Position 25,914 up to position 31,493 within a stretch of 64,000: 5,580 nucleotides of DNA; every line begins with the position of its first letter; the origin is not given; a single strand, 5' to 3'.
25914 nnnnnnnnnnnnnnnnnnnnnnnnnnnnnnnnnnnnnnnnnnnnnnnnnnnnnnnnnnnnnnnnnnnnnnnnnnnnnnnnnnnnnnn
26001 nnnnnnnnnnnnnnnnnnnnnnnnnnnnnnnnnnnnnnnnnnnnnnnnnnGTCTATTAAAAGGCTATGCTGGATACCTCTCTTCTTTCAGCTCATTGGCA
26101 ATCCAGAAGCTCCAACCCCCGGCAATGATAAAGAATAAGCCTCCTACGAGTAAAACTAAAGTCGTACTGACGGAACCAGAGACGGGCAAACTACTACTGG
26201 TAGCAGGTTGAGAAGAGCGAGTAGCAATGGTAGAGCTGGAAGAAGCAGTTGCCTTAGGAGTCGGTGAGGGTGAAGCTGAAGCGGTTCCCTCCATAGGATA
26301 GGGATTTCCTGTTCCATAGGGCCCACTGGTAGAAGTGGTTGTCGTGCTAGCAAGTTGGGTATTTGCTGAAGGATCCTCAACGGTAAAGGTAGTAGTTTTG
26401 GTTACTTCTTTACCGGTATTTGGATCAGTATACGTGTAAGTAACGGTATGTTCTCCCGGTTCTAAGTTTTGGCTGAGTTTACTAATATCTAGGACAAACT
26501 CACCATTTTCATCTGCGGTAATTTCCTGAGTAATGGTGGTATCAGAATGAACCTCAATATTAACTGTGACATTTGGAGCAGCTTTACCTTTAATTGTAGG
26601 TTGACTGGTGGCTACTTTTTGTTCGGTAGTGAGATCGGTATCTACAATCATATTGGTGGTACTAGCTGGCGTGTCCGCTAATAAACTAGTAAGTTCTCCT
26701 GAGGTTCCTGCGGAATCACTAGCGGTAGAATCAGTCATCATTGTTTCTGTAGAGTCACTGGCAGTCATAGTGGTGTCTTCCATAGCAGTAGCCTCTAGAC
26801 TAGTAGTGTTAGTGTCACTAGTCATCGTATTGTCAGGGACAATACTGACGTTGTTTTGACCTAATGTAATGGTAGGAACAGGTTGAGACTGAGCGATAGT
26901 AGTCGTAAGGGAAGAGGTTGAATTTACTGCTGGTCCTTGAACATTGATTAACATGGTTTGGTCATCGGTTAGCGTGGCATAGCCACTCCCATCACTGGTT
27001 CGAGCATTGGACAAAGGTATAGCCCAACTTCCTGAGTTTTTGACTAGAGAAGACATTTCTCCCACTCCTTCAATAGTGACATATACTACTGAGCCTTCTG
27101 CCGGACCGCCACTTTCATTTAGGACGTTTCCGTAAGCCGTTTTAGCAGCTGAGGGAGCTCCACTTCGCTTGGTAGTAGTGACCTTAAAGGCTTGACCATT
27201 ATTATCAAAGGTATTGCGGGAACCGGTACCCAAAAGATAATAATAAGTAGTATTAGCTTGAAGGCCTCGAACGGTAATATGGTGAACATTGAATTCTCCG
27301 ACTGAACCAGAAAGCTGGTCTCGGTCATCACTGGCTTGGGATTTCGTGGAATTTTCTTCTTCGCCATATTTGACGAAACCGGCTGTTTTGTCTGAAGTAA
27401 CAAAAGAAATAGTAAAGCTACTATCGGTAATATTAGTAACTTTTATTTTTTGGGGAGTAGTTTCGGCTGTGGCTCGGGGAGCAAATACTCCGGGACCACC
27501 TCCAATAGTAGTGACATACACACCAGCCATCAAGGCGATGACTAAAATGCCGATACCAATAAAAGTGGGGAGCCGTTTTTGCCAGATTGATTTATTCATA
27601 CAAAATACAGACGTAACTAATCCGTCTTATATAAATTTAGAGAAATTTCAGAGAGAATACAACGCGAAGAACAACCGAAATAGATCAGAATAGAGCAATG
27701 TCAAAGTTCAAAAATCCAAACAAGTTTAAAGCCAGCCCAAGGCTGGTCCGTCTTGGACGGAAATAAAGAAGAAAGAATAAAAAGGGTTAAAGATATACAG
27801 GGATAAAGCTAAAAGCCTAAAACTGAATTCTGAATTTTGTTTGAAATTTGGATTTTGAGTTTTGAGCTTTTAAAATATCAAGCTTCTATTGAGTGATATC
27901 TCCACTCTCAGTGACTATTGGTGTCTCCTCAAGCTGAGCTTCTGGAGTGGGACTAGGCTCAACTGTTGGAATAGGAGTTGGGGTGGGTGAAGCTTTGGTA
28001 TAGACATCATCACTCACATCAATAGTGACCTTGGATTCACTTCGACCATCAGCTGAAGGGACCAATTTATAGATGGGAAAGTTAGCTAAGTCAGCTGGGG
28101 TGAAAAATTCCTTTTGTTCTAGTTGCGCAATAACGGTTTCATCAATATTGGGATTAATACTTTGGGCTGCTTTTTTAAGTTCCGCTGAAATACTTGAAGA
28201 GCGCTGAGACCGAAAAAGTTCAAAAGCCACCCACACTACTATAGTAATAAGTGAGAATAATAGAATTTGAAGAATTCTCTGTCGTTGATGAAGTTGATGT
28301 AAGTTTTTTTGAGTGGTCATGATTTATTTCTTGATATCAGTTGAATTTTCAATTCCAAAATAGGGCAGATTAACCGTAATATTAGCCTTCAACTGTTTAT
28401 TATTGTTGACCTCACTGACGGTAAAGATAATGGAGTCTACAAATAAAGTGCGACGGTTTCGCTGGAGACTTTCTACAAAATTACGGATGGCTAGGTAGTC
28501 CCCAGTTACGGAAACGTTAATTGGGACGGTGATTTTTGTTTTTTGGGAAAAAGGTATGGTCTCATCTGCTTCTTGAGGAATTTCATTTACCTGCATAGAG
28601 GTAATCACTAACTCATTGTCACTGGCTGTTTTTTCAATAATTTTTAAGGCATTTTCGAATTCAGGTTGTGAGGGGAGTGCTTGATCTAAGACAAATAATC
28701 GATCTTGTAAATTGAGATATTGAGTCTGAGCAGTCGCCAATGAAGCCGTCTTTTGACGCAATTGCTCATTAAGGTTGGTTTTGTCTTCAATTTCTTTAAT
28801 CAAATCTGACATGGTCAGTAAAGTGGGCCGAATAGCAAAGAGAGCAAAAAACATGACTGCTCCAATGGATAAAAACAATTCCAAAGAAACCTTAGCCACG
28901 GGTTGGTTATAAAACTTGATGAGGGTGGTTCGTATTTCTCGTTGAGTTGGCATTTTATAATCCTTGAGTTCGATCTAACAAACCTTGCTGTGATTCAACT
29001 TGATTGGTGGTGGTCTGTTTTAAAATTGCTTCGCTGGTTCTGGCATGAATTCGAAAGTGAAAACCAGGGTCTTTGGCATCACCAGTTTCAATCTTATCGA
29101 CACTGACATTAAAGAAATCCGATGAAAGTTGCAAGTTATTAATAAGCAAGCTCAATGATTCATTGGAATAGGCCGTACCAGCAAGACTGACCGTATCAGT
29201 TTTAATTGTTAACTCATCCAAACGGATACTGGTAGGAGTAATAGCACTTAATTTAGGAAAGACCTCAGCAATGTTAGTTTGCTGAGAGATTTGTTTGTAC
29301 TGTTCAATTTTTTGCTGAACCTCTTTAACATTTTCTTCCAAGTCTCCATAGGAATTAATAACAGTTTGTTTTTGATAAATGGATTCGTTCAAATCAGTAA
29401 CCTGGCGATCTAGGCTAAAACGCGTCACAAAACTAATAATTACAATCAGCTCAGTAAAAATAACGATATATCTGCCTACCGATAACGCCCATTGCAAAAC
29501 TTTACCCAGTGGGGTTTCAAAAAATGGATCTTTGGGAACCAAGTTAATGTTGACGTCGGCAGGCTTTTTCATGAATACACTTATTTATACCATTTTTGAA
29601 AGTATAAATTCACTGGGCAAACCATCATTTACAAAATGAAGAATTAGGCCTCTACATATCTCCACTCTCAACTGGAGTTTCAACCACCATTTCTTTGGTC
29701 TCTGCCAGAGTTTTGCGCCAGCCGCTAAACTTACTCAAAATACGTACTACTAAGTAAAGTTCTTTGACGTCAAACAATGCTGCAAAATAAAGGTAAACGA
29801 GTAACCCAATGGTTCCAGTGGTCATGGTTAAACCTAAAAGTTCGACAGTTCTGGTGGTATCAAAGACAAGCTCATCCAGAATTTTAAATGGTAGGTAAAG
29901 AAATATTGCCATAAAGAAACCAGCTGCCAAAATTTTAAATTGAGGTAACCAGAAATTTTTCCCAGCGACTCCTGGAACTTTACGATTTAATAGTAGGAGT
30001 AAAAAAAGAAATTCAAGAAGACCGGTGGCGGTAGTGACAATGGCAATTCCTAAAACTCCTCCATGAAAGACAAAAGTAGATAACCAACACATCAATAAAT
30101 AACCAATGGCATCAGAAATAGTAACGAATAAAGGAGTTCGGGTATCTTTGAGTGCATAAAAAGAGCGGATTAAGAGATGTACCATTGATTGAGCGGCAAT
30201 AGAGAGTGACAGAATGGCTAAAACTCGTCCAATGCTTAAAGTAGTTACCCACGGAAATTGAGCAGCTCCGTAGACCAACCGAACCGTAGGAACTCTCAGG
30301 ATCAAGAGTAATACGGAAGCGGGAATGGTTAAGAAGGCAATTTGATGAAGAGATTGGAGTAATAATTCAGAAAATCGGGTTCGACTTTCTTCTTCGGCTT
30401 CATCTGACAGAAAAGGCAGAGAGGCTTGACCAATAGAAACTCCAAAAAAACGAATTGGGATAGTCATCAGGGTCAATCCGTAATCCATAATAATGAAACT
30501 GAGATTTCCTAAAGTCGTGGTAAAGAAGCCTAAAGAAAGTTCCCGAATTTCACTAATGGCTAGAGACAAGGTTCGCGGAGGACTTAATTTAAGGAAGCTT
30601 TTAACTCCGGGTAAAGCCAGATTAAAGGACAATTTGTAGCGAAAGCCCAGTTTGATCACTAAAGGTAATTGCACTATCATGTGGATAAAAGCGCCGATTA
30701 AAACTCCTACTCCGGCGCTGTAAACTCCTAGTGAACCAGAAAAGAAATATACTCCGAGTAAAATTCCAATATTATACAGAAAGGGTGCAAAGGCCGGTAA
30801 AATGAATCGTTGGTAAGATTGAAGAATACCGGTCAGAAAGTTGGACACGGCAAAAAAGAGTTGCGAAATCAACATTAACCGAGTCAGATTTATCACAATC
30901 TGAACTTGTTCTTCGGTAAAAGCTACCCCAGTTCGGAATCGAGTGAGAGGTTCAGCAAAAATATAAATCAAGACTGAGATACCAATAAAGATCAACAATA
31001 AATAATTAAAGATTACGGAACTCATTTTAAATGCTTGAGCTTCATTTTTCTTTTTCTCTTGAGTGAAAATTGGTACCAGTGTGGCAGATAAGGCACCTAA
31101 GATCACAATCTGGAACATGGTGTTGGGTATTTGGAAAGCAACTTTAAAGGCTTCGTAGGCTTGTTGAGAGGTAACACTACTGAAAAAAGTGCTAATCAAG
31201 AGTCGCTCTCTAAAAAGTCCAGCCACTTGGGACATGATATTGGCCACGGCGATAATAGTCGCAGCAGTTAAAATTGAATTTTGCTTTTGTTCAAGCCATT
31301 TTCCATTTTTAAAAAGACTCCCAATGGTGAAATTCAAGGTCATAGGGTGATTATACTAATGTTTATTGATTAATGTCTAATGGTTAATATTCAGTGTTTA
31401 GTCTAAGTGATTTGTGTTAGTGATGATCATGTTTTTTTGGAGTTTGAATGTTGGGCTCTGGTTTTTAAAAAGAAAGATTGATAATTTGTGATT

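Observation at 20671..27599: Operon of four large secreted proteins: three paralogous cysteine-rich modular proteins (two with LPQTG anchors) plus an FN3/Ser-Thr-rich protein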

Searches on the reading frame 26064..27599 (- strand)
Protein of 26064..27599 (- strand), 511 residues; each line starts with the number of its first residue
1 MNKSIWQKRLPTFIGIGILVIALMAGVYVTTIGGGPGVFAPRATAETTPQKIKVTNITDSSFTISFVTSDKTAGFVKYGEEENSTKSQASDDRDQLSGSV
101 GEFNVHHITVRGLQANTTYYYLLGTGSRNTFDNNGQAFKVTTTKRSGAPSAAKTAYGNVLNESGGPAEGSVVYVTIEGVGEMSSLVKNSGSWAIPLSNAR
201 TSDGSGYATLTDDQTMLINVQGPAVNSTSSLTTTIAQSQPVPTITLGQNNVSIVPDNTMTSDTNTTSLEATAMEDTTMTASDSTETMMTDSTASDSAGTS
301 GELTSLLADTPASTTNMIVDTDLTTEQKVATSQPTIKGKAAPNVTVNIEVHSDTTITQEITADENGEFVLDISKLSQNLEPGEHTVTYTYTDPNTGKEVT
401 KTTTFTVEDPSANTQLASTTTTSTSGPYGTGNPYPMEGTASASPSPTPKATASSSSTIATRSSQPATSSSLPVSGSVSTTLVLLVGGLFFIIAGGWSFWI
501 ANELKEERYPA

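Call 5: search_protein_families(library=pfam, proteins=[window:26064-27599:-], max_evalue=0.1)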
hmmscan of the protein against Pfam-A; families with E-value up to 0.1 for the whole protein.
window:26064-27599:- (511 aa): 3 families
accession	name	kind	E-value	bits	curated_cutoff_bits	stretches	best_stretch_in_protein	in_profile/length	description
PF16656.11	Pur_ac_phosph_N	-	3.1e-11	44.1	30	1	52-128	6-83/93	Purple acid Phosphatase, N-terminal domain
PF00041.27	fn3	-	0.0076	16.9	25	1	48-120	2-63/84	Fibronectin type III domain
PF20598.4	DUF6795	-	0.013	16.2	27.4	1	335-373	6-46/103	Domain of unknown function (DUF6795)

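Call 14: search_protein_families(library=ncbifam, proteins=[window:26064-27599:-], max_evalue=1)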
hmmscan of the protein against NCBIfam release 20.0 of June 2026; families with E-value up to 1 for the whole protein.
window:26064-27599:- (511 aa): 0 families

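Call 76: search_solved_structures(query=window:26064-27599:-, max_evalue=1)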
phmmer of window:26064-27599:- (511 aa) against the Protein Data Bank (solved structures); distinct sequences matched with E-value up to 1: 9.
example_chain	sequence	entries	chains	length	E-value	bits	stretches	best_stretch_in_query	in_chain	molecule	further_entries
6ofd_A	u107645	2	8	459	0.0015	20.9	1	48-130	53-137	Fe(3+)-Zn(2+) purple acid phosphatase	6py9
2qfp_A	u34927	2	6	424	0.0016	20.8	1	48-130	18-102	Purple acid phosphatase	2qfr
4dhl_A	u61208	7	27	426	0.0016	20.8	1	48-130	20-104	Purple acid phosphatase | Fe(3+)-Zn(2+) purple acid phosphatase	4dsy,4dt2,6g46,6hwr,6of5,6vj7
8brn_A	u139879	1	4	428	0.0016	20.8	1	48-130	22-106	Fe(3+)-Zn(2+) purple acid phosphatase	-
6hwr_D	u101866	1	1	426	0.0017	20.7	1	48-130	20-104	Fe(3+)-Zn(2+) purple acid phosphatase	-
1kbp_A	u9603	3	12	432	0.0017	20.7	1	48-130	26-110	PURPLE ACID PHOSPHATASE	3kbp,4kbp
2mmy_A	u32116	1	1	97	0.46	12.7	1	358-413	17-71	TATA-binding protein-associated factor 2N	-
9u9b_A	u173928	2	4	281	0.82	11.9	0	424-491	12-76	Middle S protein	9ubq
1xzw_A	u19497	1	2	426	0.85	11.8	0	48-127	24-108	purple acid phosphatase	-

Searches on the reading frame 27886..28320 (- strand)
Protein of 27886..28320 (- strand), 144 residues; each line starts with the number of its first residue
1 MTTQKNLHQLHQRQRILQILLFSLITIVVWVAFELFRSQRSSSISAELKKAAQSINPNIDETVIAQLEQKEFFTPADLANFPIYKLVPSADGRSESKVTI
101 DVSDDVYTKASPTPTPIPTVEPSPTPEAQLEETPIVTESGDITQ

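Call 5: search_protein_families(library=pfam, proteins=[window:27886-28320:-], max_evalue=0.1)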
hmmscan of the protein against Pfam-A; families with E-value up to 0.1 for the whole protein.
window:27886-28320:- (144 aa): 0 families

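Call 14: search_protein_families(library=ncbifam, proteins=[window:27886-28320:-], max_evalue=1)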
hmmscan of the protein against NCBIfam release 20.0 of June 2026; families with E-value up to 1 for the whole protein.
window:27886-28320:- (144 aa): 1 family
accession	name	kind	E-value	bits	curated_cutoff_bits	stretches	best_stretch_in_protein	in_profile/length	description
TIGR02436.1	TIGR02436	subfamily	0.09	13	24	1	27-73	10-55/109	four helix bundle protein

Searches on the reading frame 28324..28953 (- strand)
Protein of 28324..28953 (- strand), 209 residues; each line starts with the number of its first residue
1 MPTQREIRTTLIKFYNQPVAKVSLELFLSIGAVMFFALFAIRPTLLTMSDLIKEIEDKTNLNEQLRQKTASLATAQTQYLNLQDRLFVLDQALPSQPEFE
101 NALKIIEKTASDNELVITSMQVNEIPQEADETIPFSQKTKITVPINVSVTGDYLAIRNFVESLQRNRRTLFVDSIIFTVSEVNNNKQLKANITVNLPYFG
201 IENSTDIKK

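Call 5: search_protein_families(library=pfam, proteins=[window:28324-28953:-], max_evalue=0.1)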
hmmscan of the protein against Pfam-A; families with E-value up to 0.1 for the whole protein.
window:28324-28953:- (209 aa): 4 families
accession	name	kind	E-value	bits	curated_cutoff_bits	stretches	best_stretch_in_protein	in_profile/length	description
PF04350.18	PilO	-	3.2e-11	44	22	1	62-195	15-139/145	Pilus assembly protein, PilO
PF10741.14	T2SSM_b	-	2.3e-05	24.7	21.7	1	101-187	18-95/111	Type II secretion system (T2SS), protein M subtype b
PF04977.20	DivIC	-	0.0037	17.5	28.9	1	32-79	3-50/80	Septum formation initiator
PF20292.4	MC7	-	0.0054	17.2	27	0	44-91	12-59/69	ABC-three component (ABC-3C) system Middle Component 7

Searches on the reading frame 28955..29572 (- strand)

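Call 5: search_protein_families(library=pfam, proteins=[window:28955-29572:-], max_evalue=0.1)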
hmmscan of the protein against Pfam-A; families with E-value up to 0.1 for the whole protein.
window:28955-29572:- (205 aa): 3 families
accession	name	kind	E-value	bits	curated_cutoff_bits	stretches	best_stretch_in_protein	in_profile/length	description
PF05137.18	PilN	-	4.2e-13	49.6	22.8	1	104-178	2-77/78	Fimbrial assembly protein (PilN)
PF07889.17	DUF1664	-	0.011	16.2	34.6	1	48-107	33-95/124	Protein of unknown function (DUF1664)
PF08902.16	DUF1848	-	0.095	12.9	30.5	0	57-105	64-115/262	Domain of unknown function (DUF1848)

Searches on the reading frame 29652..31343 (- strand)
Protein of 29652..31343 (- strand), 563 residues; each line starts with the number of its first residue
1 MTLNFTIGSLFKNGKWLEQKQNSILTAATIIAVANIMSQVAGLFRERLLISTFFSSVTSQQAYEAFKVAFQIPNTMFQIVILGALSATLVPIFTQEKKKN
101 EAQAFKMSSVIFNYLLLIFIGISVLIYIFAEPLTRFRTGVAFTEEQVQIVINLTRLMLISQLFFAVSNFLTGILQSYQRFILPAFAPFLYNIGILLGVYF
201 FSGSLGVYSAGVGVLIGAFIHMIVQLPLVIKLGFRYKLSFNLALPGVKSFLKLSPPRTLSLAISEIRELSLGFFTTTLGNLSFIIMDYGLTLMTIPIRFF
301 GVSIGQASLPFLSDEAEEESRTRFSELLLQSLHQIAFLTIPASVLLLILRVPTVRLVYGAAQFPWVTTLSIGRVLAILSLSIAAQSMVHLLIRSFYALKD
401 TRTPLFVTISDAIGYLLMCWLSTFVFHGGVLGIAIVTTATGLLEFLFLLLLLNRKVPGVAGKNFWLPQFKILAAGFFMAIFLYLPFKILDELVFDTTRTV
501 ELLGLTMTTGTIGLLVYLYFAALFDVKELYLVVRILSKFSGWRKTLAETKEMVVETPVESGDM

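Call 10: search_protein_families(library=pfam, proteins=[window:29652-31343:-], max_evalue=0.001)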
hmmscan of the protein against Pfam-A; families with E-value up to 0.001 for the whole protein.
window:29652-31343:- (563 aa): 2 families
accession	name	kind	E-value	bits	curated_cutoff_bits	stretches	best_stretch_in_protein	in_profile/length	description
PF03023.19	MurJ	-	6.7e-68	229.8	27.4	1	62-488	10-435/451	Lipid II flippase MurJ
PF01554.23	MatE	-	9.3e-06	25.9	24.9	1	49-189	14-150/161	MatE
